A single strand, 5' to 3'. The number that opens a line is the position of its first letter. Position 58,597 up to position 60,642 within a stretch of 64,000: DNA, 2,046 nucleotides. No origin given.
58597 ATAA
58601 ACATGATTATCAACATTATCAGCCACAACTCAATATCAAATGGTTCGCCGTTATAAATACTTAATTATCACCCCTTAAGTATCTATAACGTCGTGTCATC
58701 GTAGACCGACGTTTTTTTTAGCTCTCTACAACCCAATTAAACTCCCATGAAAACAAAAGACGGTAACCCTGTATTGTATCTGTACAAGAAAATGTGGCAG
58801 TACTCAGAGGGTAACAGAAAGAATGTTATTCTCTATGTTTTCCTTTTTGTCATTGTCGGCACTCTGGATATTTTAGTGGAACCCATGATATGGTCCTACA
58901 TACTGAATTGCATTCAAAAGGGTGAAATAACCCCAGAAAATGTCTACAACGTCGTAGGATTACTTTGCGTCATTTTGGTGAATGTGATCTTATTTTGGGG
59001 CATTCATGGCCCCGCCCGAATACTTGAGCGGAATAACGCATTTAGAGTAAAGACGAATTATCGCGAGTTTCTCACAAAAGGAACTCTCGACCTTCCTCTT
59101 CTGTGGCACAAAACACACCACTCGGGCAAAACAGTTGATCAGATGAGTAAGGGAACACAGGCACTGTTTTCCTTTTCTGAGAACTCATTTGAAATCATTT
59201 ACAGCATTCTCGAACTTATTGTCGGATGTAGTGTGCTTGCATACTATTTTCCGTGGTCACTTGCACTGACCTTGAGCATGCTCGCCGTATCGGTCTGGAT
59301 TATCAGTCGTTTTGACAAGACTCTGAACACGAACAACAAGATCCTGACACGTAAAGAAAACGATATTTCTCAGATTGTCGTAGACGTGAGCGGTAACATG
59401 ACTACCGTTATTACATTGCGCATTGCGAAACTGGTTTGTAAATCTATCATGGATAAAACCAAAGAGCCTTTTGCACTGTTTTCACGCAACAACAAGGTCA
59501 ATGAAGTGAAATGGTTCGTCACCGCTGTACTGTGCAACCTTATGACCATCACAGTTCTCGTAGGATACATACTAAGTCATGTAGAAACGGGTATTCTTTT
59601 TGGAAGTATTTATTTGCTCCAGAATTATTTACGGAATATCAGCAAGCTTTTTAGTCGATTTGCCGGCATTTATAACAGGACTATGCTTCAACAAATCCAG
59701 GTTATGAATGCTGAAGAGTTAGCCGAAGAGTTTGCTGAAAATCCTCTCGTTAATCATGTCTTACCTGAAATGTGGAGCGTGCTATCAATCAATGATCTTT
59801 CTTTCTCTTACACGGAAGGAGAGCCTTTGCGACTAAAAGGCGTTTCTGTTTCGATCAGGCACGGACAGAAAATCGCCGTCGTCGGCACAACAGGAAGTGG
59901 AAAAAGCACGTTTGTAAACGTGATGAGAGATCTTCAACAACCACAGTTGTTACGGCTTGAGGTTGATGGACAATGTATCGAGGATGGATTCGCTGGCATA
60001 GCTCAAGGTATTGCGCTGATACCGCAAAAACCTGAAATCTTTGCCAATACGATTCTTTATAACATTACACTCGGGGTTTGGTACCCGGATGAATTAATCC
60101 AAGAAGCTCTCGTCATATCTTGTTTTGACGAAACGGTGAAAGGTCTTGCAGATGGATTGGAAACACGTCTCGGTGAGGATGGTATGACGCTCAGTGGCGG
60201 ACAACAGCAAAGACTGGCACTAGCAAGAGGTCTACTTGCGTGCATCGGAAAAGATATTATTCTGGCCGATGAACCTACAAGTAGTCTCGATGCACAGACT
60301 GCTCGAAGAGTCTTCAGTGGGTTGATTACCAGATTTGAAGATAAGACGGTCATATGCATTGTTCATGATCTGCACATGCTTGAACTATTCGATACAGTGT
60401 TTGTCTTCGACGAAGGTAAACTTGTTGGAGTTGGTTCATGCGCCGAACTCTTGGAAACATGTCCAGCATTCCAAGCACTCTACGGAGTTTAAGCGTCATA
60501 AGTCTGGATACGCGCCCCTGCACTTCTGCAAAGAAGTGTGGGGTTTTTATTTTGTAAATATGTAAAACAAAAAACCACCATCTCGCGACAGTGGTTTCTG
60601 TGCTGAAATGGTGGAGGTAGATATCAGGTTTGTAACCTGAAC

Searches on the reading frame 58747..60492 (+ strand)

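Call 8: search_protein_families(library=pfam, proteins=[window:58747-60492:+], max_evalue=0.01)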
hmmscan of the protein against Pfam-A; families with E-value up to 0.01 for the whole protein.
window:58747-60492:+ (581 aa): 8 families
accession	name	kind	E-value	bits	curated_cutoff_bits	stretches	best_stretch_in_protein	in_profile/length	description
PF00005.33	ABC_tran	-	4e-20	73.3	25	1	363-512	1-137/137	ABC transporter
PF00664.28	ABC_membrane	-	1.7e-11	44.7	28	1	29-287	2-259/274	ABC transporter transmembrane region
PF02463.25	SMC_N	-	0.00023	21.1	40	0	481-551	136-208/220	RecF/RecN/SMC N terminal domain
PF01580.24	FtsK_SpoIIIE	-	0.0021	18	24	1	374-393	40-59/221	FtsK/SpoIIIE family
PF01935.23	DUF87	-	0.0042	17.7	23.2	1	373-393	23-43/220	Helicase HerA, central domain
PF05049.19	IIGP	-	0.0043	16.6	24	1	375-395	37-57/375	Interferon-inducible GTPase (IIGP)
PF13304.12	AAA_21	-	0.0053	17.3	27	0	483-540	239-298/304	AAA domain, putative AbiEii toxin, Type IV TA system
PF13555.12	AAA_29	-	0.0066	16.6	27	0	366-391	15-40/61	P-loop containing region of AAA domain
